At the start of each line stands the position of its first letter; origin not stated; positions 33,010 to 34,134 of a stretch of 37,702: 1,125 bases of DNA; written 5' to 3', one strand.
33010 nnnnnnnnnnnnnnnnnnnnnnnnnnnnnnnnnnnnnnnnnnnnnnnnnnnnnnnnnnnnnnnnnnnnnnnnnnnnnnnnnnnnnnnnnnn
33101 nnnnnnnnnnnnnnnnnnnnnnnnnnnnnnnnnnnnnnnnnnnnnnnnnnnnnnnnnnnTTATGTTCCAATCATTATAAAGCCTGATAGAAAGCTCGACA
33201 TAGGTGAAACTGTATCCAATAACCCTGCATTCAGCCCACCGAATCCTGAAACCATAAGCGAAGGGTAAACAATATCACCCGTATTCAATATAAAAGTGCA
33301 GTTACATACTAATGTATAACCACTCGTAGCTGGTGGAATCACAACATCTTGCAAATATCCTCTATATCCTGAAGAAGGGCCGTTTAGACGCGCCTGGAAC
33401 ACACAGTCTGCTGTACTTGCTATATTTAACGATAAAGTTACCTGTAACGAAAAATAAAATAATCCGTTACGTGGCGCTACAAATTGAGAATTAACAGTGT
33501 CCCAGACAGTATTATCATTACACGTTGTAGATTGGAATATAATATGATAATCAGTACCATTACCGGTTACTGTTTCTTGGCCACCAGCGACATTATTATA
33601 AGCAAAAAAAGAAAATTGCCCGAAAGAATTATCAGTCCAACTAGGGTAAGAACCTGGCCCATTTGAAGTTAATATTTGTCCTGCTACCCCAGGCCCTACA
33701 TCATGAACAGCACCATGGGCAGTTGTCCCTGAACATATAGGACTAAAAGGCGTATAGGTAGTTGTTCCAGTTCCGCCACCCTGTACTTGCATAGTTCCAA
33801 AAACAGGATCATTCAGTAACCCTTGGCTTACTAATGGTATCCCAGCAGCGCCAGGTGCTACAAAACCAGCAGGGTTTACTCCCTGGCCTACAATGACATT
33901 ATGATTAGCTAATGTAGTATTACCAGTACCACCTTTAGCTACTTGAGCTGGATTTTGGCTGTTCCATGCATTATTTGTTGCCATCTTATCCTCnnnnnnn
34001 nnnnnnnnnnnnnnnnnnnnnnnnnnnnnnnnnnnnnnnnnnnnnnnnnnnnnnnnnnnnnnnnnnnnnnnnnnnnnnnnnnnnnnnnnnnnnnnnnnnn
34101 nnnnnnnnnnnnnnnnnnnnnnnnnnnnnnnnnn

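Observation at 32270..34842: Tandem trio of receptor-binding paralogues with a conserved N-terminal adaptor and divergent C1q/TNF-like heads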

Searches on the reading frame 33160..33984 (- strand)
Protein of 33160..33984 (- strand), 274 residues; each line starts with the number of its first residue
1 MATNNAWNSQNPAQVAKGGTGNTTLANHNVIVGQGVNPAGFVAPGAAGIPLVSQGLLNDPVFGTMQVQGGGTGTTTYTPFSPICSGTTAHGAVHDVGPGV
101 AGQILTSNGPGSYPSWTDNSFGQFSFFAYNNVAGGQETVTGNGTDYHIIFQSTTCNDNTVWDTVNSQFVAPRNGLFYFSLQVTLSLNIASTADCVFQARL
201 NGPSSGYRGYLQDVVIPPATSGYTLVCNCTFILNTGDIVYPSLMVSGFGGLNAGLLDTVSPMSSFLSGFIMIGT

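Call 7: search_protein_families(library=pfam, proteins=[window:33160-33984:-], max_evalue=1)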
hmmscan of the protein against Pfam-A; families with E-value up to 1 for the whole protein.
window:33160-33984:- (274 aa): 1 family
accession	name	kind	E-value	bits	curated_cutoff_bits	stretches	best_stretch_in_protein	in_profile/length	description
PF00386.27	C1q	-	0.0003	21.4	23.7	1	136-187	7-57/127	C1q domain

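Call 8: search_protein_families(library=phrogs, proteins=[window:33160-33984:-], max_evalue=0.1)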
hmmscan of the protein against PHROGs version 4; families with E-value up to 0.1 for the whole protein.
window:33160-33984:- (274 aa): 1 family
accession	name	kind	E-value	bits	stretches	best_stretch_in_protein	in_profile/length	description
phrog_15750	-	unknown function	0.013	16.6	1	145-189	49-91/168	-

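Call 10: search_dna_similar(query=window:33160-33984:-, collection=phages, mode=protein, max_rows=20, max_evalue=0.01)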
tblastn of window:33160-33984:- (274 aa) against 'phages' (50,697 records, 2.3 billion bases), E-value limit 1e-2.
No match.

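Call 16: find_homologous_proteins(query=window:33160-33984:-, max_evalue=0.001)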
Query window:33160-33984:- (274 aa): 12 proteins with E <= 0.001 among 927 candidates.
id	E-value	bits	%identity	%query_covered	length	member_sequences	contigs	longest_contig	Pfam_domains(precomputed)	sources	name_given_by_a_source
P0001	1.1e-178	611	100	100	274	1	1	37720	-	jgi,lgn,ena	-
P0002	2.4e-43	167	42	91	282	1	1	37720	-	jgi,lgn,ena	-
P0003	4.4e-32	130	33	99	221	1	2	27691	PF00386.28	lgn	-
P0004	2.8e-31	127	42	66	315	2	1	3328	-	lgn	-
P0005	3.8e-30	123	39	67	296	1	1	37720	-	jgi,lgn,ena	-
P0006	1.4e-9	56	41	42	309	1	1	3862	-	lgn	-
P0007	1.7e-8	52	35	71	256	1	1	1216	PF00386.28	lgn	-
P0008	2.2e-7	49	57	24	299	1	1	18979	-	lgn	-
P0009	7.8e-7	47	45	35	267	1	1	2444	PF20858.2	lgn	-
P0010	1.1e-6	46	51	26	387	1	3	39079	-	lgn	-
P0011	2.4e-5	42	49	20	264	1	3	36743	-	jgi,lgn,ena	-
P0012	2.8e-5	42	32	43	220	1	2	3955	-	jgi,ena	jgi:hypothetical protein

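Call 18: find_encoding_contigs(protein=P0001, flank=3000, max_places=4)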
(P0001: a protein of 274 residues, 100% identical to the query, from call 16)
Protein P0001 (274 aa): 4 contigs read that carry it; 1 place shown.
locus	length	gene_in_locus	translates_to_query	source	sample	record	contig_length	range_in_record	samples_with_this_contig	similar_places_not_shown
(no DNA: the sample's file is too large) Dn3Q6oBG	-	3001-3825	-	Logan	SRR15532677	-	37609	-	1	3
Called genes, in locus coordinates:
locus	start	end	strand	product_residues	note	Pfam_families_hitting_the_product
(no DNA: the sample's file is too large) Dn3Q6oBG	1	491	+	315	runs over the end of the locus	-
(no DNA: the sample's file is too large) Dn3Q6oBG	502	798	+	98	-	-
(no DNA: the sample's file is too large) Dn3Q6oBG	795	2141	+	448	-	-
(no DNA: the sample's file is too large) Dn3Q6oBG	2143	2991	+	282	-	-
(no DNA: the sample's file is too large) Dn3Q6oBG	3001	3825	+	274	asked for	-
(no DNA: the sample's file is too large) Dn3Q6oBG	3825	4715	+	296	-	-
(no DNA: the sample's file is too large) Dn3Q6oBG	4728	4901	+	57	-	-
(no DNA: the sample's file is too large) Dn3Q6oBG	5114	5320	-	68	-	-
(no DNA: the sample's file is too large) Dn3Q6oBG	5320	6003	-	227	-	-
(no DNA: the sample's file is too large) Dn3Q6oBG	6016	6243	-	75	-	-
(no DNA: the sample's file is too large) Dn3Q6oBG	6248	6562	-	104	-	-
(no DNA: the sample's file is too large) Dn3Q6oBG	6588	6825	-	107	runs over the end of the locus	-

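Call 19: find_encoding_contigs(protein=P0003, flank=10000, max_places=4)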
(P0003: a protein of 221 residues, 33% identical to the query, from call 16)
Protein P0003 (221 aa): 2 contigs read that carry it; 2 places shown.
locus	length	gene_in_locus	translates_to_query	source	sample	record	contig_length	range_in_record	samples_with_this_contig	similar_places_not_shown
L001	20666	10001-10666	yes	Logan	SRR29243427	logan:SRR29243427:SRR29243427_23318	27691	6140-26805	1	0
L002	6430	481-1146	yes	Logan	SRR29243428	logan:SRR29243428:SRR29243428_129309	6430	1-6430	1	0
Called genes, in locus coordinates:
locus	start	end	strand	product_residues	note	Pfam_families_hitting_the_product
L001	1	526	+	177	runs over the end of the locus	-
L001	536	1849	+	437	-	-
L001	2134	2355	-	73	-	-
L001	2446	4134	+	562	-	-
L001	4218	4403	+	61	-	-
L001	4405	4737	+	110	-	-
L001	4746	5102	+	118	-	-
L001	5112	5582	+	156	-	-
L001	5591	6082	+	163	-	-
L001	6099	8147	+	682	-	-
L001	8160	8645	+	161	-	-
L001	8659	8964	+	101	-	-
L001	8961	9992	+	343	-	-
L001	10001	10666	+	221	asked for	PF00386:C1q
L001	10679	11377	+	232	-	-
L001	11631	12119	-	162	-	-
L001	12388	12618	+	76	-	-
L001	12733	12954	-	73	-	-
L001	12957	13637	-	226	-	-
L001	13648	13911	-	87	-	-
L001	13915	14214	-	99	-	-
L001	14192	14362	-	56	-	-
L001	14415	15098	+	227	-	PF04404:ERF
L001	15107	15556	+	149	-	PF00436:SSB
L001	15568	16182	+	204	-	PF00265:TK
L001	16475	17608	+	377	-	PF13545:HTH_Crp_2 (weak), PF00325:Crp (weak)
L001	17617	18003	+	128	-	PF05866:RusA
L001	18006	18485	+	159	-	-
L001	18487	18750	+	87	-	-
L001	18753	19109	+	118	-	PF13539:Peptidase_M15_4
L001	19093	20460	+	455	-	-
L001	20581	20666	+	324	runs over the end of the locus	?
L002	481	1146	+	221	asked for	PF00386:C1q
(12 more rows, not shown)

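Call 21: find_encoding_contigs(protein=P0010, flank=10000, max_places=3)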
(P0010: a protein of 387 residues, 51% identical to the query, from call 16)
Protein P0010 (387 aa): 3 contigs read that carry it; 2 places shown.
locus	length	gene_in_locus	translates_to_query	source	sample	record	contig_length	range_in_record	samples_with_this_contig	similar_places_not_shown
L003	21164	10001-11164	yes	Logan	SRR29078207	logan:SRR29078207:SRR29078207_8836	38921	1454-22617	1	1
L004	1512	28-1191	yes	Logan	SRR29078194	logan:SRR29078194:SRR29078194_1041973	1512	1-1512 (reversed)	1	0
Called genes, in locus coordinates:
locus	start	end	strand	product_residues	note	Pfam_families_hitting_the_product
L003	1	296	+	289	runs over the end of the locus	-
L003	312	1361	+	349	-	-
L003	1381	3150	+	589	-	PF11134:Phage_stabilise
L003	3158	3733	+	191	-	PF13392:HNH_3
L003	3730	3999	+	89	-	-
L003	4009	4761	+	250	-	-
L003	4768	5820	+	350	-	-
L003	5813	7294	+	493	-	-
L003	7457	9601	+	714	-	-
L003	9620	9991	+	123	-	-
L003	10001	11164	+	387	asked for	-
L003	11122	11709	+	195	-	-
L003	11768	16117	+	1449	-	-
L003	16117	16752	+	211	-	-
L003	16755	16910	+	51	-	-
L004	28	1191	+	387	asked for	-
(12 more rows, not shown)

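Call 22: find_encoding_contigs(protein=P0011, flank=10000, max_places=3)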
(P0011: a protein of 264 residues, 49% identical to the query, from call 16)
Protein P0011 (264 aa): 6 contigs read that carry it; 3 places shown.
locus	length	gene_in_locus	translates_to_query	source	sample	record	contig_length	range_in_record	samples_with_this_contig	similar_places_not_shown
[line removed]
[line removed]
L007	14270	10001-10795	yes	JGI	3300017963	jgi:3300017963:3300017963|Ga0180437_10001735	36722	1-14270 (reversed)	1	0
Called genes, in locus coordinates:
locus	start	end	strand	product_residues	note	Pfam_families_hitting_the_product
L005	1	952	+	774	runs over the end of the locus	PF16190:E1_FCCH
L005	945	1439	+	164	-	-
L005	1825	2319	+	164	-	-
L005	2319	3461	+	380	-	-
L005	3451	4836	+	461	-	-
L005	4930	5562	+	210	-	PF13392:HNH_3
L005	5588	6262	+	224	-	-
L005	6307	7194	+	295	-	-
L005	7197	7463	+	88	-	-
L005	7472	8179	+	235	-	-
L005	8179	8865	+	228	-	PF13385:Laminin_G_3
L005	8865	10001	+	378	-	-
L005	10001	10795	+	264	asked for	-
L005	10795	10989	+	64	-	-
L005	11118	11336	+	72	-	-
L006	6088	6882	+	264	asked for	-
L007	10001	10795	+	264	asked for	-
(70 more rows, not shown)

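Call 26: find_homologous_proteins(query=A3, max_evalue=0.001)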
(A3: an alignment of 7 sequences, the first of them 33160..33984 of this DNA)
Query A3 (7 sequences) (274 aa, profile of the alignment): 175 proteins with E <= 0.001 among 8000 candidates; the best 120 are listed.
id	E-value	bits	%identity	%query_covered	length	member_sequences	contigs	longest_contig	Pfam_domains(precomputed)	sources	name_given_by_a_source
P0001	1.3e-105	371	100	100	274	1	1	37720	-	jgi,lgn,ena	-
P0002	3.0e-102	360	42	91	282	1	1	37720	-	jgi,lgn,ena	-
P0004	1.1e-97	345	42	66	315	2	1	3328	-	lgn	-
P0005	5.5e-91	323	39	67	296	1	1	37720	-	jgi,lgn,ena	-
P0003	8.5e-80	287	33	99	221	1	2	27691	PF00386.28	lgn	-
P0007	4.2e-72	261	35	71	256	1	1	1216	PF00386.28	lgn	-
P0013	2.3e-65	239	39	42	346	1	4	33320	-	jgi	jgi:hypothetical protein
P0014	1.5e-64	237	43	64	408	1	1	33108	PF00386.28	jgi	jgi:hypothetical protein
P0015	1.1e-56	211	57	42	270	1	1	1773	-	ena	-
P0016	6.6e-54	202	53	35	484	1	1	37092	PF21722.5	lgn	-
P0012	2.0e-49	187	32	43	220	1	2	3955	-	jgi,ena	jgi:hypothetical protein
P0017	9.6e-48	182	49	44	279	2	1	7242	-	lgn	-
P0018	1.2e-46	178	43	57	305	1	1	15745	-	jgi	-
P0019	2.2e-44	171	31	43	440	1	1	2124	-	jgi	jgi:hypothetical protein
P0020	6.0e-41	159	45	45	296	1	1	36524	-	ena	-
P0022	3.3e-36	144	49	33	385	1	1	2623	PF00386.28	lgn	-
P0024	5.9e-36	143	31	48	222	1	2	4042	PF00386.28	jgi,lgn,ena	jgi:hypothetical protein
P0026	1.2e-28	119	35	46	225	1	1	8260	PF00386.28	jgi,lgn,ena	-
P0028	1.1e-27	116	27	93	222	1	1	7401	PF00386.28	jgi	jgi:hypothetical protein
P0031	5.1e-26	110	36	44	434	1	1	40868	PF00386.28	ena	-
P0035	5.4e-24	104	26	70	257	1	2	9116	PF00386.28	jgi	jgi:hypothetical protein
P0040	8.7e-22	96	30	44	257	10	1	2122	PF00386.28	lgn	-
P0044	8.8e-21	93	33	60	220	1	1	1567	PF00386.28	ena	-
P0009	2.2e-20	92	45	35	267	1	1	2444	PF20858.2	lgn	-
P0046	1.9e-19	89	42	17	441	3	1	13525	PF00386.28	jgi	jgi:hypothetical protein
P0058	2.4e-15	75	42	17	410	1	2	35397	PF00386.28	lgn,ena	-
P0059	5.6e-15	74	48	20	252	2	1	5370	-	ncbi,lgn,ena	-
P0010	6.0e-14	71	51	26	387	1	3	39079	-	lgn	-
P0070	2.4e-13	69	41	20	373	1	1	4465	-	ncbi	-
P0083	2.9e-12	65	41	24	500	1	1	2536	PF22842.4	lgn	-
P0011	7.9e-11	60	49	20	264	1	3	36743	-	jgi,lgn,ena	-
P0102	2.3e-10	59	36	37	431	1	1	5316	-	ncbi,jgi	jgi:hypothetical protein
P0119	7.0e-9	54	45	19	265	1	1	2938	-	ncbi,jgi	jgi:hypothetical protein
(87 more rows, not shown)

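Call 29: search_protein_representatives(alignment_id=A3)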
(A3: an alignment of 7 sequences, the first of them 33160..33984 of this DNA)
Query: 7 sequences, 275 profile positions. Proteins with E-value up to 0.001 (for the whole library): 9551; up to 1e-10: 2428; up to 1e-30: 289. The best 150 are listed.
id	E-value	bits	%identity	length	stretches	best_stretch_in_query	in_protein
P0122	3.1e-149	512.7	-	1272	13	18-146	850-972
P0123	4.7e-138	476.1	-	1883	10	18-129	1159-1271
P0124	5.3e-138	475.9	-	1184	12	23-130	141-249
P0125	1.1e-108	379.8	-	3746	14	19-119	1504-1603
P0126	1.1e-108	379.8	-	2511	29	11-80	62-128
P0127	2.2e-108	378.7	-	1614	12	18-143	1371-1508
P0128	6.3e-108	377.2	-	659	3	23-134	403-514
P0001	4.3e-106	371.2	-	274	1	1-273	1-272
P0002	9.6e-103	360.2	-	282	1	2-274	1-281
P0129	1.3e-101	356.5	-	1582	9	64-127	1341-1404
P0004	3.6e-98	345.3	-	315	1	2-273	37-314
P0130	4.1e-93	328.7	-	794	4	24-130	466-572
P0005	1.7e-91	323.3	-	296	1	1-274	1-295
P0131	2.4e-90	319.6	-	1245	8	64-141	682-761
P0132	1.4e-83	297.4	-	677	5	24-273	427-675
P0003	2.7e-80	286.6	-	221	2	78-274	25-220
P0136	1.8e-71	257.7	-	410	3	18-272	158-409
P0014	4.7e-65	236.6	-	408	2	23-272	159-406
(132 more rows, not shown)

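Call 30: search_protein_families(library=pfam, proteins=[P0122, P0128, P0132, P0009, P0016, P0083, P0136, P0014], max_evalue=0.01)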
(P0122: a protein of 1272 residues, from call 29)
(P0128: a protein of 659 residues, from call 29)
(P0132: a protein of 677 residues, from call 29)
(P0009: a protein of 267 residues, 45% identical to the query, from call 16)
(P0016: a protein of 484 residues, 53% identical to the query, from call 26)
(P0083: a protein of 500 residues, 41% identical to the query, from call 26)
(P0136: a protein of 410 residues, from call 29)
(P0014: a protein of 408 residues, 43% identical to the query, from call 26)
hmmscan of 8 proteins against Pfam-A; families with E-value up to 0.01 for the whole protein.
P0122 (1272 aa): 0 families

P0128 (659 aa): 1 family
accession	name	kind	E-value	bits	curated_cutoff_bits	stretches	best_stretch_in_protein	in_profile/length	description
PF11631.14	DUF3255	-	2.1e-05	24.8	25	0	279-366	25-111/123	Protein of unknown function (DUF3255)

P0132 (677 aa): 0 families

P0009 (267 aa): 1 family
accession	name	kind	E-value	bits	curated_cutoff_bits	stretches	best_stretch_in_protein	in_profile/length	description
PF20858.2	Pgp3_N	-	2e-05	25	27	1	116-152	29-65/68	Immunodominant antigen Pgp3, N-terminal domain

P0016 (484 aa): 1 family
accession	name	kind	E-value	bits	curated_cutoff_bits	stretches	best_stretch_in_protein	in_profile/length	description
PF21722.4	Gly_rich_2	-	6.6e-08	33.3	24.3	1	285-481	3-224/226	Glycine-rich domain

P0083 (500 aa): 0 families

P0136 (410 aa): 1 family
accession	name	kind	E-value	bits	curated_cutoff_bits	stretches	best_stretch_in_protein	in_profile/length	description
PF00386.27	C1q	-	4.4e-08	33.8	23.7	1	283-409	13-127/127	C1q domain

P0014 (408 aa): 1 family
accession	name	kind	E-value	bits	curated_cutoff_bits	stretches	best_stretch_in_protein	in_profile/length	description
PF00386.27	C1q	-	4e-10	40.4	23.7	1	280-406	13-127/127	C1q domain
